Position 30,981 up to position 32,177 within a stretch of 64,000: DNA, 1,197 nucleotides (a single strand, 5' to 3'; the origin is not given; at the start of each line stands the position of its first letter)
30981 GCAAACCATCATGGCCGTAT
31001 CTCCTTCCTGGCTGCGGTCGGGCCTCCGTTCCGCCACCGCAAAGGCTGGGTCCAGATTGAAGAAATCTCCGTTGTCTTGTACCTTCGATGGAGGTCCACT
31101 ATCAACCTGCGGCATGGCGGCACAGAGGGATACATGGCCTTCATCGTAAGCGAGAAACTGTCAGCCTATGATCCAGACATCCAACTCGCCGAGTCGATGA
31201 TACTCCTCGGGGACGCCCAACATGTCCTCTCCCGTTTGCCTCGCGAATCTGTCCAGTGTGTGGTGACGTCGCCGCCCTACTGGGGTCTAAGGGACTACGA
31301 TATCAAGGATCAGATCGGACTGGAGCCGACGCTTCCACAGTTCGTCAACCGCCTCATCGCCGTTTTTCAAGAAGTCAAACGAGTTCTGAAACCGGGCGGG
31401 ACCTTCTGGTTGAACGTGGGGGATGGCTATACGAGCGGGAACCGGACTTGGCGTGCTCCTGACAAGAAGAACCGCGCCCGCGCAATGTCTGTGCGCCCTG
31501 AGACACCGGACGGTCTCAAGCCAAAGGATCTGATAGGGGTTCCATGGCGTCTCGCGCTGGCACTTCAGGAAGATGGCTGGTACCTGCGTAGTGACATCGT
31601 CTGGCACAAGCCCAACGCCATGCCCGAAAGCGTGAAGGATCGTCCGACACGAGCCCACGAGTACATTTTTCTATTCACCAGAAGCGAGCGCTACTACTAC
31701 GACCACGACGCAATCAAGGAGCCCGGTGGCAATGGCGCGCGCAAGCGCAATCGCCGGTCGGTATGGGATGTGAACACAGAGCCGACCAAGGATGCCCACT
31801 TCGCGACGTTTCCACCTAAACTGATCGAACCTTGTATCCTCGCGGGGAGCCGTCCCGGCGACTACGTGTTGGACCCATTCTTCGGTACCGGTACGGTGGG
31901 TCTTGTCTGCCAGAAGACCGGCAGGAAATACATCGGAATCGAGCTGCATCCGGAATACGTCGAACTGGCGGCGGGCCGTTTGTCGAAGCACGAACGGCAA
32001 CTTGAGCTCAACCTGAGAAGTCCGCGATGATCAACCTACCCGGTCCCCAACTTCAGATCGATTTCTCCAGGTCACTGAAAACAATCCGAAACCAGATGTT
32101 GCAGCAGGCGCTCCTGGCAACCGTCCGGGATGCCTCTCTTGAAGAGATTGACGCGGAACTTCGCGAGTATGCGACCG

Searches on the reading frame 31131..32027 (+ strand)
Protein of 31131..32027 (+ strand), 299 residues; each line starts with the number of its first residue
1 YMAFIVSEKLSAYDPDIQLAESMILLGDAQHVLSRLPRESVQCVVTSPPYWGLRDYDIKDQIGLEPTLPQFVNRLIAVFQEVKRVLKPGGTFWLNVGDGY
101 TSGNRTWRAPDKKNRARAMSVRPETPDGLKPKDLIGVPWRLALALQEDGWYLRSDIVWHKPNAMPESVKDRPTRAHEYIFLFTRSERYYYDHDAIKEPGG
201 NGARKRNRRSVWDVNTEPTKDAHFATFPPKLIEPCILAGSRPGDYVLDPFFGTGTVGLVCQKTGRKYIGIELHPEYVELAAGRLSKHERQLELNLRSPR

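Call 123: search_dna_similar(query=window:31131-32027:+, collection=plasmids, mode=protein, max_evalue=1e-10, max_rows=4)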
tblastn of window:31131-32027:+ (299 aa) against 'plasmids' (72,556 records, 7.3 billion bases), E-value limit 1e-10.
Records with a match: 227; places in all: 241; records where one place covers at least 80% of the query: 193.
Best place of each record, by identity: 60-80% 57; <60% 170.
By first word of the organism name: Xanthomonas 32; Klebsiella 21; Escherichia 14; Azospirillum 12; Aeromonas 8; Clostridium 8; Acinetobacter 6; Burkholderia 6; Streptomyces 6; Salmonella 6; and 63 more.
By predicted mobility (MOB-suite, as given by PLSDB): non-mobilizable 124; mobilizable 61; conjugative 42.
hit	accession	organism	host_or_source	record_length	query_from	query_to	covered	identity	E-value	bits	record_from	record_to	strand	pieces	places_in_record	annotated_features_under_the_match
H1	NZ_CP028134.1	Aeromonas veronii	Discus,bacteria,spleen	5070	8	291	95%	68.3%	4e-129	409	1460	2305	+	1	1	site-specific DNA-methyltransferase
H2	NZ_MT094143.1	Aeromonas sp.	-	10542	8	291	95%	68.3%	4e-128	409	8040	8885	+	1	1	site-specific DNA-methyltransferase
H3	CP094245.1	Xanthomonas phaseoli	Common bean,single cell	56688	19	291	91%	70.0%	5e-127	405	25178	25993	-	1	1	site-specific DNA-methyltransferase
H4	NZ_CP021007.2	Xanthomonas citri pv. phaseoli var. fuscans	Phaseolus sp.,cell culture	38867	19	291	91%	70.0%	9e-127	405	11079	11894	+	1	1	site-specific DNA-methyltransferase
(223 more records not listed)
